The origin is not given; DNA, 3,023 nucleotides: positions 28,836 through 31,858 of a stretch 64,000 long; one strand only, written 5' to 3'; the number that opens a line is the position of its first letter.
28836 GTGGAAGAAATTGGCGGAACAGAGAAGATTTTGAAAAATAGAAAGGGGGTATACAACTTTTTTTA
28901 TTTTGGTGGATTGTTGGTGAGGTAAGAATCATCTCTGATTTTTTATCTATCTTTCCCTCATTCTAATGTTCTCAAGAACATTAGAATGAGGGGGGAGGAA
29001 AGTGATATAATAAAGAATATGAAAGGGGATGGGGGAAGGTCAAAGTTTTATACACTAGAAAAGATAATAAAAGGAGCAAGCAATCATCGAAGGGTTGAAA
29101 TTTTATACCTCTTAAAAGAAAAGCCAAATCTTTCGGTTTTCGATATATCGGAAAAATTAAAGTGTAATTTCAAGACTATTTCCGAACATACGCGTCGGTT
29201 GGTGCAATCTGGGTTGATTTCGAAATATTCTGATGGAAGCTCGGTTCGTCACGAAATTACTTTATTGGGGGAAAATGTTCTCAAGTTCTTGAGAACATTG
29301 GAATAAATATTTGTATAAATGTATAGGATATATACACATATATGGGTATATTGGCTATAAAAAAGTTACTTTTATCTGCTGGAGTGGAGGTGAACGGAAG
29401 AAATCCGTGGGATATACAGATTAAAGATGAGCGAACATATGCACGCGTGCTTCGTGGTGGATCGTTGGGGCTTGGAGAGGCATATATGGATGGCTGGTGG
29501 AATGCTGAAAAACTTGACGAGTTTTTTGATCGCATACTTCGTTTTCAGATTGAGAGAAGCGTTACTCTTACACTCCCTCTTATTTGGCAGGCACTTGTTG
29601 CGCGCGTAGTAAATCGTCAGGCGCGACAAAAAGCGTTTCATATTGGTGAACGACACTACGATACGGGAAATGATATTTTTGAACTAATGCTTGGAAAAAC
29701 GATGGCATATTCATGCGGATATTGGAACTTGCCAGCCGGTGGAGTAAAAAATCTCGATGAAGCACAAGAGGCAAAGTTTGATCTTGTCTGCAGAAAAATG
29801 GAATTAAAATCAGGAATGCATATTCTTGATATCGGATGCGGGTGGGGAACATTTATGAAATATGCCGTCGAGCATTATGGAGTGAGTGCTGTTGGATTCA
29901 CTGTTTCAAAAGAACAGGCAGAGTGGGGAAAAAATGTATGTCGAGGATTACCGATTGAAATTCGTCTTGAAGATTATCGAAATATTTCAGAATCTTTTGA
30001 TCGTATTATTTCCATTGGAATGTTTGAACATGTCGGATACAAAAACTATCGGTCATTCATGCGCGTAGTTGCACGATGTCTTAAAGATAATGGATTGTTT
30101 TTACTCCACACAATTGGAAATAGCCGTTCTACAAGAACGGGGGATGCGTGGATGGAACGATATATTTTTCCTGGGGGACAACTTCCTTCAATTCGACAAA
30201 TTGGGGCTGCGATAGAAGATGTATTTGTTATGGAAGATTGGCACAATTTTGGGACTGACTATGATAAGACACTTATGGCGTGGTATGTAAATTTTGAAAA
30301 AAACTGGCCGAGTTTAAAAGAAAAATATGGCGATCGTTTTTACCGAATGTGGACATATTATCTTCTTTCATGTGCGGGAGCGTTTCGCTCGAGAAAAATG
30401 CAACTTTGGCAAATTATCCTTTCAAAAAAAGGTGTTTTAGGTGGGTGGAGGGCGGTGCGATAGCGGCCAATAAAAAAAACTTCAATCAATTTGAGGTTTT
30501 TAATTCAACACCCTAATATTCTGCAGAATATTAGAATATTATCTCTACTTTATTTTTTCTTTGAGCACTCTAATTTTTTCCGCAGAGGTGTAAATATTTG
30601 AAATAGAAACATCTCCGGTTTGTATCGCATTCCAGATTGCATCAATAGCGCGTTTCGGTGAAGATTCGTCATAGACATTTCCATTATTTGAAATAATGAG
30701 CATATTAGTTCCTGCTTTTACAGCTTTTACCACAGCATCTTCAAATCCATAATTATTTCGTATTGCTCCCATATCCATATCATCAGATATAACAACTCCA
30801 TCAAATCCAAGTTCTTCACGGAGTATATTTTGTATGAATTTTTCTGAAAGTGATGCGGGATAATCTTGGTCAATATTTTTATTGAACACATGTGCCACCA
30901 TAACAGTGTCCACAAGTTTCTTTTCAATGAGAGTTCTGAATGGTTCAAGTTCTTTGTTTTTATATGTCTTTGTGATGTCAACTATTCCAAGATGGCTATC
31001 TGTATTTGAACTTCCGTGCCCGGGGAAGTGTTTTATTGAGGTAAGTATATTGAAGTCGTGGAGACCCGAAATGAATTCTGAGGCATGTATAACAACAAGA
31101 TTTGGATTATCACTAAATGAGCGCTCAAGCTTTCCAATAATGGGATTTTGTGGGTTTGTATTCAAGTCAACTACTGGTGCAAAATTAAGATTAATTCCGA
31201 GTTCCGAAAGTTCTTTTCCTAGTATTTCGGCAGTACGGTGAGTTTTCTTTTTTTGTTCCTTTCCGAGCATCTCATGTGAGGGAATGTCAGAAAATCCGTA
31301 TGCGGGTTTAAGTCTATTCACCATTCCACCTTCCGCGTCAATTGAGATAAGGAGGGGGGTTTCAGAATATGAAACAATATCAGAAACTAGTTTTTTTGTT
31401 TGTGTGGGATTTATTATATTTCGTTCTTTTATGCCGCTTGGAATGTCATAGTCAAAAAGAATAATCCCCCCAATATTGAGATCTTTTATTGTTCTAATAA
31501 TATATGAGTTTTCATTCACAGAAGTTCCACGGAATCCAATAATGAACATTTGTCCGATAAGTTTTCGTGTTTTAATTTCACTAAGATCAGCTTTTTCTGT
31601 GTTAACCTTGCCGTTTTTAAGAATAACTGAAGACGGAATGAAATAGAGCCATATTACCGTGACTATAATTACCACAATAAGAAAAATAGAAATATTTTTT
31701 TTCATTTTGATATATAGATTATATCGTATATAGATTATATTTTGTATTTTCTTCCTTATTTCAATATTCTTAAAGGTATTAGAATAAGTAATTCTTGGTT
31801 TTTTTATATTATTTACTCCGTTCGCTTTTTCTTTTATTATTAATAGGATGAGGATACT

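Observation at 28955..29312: ArsR-type regulator gene bracketed by related TTCT-N-AGAA palindromes, with a reverse-orientation copy 23 kb away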

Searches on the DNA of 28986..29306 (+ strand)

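Call 80: search_rna_families(source=L002, start=6200, end=6900, threshold=evalue, max_evalue=0.1)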
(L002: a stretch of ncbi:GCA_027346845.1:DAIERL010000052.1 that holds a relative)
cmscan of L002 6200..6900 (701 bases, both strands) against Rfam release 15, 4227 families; matches with E-value up to 0.1: 0.
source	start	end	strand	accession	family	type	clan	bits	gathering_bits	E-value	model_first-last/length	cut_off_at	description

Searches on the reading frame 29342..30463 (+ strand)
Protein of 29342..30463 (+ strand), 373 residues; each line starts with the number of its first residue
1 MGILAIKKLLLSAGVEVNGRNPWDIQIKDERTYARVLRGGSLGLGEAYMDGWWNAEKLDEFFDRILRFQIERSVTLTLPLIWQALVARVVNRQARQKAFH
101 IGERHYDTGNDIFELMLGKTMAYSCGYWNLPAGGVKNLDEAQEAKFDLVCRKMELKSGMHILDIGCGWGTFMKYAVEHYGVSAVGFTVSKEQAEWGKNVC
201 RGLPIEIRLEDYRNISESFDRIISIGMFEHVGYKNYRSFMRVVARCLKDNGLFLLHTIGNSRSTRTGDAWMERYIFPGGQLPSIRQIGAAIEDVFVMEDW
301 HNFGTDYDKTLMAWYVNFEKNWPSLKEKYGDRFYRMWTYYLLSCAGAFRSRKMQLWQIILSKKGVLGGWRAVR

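Call 11: search_protein_families(library=pfam, proteins=[window:29342-30463:+], max_evalue=0.01)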
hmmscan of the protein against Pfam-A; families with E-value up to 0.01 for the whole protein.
window:29342-30463:+ (373 aa): 8 families
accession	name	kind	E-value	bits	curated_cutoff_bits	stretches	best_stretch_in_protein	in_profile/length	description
PF02353.26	CMAS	-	8.4e-88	294.7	27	1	96-358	4-273/273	Mycolic acid cyclopropane synthetase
PF13649.12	Methyltransf_25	-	1.5e-13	51.6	27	1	161-251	1-97/97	Methyltransferase domain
PF13489.12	Methyltransf_23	-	1e-12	48.6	27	1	154-288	19-151/164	Methyltransferase domain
PF08241.18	Methyltransf_11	-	2e-12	48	21.2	1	162-254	1-94/95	Methyltransferase domain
PF08242.18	Methyltransf_12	-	9e-10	39.6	30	1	162-253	1-98/98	Methyltransferase domain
PF13847.12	Methyltransf_31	-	2.8e-07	30.7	27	1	156-259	2-113/145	Methyltransferase domain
PF01728.25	FtsJ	-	0.00051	20.4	24.1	1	151-195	14-59/181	FtsJ-like methyltransferase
PF07021.18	MetW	-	0.001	19.2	21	1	155-205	11-59/193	Methionine biosynthesis protein MetW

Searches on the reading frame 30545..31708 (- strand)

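Call 86: search_protein_families(library=pfam, proteins=[window:30545-31708:-], max_evalue=0.001)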
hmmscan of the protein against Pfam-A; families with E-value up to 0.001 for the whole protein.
window:30545-31708:- (387 aa): 1 family
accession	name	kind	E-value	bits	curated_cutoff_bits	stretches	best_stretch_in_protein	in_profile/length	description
PF00933.27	Glyco_hydro_3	-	1.3e-70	238.8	27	1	50-379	5-313/316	Glycosyl hydrolase family 3 N terminal domain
